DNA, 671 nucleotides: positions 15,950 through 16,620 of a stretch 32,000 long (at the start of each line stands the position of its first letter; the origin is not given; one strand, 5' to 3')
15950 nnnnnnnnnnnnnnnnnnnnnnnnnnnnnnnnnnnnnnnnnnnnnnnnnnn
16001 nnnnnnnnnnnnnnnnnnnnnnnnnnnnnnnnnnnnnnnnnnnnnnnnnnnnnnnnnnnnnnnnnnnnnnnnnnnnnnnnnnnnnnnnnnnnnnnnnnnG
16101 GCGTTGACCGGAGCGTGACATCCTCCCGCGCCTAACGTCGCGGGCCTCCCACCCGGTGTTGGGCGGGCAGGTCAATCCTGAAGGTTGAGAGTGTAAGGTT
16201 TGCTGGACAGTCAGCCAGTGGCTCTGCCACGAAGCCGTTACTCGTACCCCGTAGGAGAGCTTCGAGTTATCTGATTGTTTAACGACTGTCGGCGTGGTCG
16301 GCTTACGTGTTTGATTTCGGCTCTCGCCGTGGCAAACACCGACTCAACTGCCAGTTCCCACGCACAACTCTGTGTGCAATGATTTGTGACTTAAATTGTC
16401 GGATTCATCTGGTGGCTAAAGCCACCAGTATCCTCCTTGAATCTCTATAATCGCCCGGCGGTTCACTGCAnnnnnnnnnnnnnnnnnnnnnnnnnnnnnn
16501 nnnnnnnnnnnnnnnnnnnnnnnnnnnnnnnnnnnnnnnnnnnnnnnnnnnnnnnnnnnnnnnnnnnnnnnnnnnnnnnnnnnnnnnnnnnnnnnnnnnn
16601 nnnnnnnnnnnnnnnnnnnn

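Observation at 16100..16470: Second element copy inserted on the stop codon of the cyclodeaminase gene, regenerating the stop and leaving the protein unchanged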

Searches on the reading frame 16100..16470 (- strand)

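Call 83: search_protein_families(library=pfam, proteins=[L094:846-1235:+, L094:1232-2467:+], max_evalue=0.001)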
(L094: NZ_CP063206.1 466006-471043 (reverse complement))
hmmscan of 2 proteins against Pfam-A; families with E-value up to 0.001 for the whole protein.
L094:846-1235:+ (129 aa): 1 family
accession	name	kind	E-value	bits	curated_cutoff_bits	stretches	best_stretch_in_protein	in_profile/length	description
PF01797.21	Y1_Tnp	-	5.6e-37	127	23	1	8-123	2-120/121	Transposase IS200 like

L094:1232-2467:+ (411 aa): 1 family
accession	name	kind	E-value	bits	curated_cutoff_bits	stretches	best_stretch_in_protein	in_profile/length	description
PF07282.18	Cas12f1-like_TNB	-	3.2e-18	66.1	26.3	1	295-362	1-60/60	Cas12f1-like, TNB domain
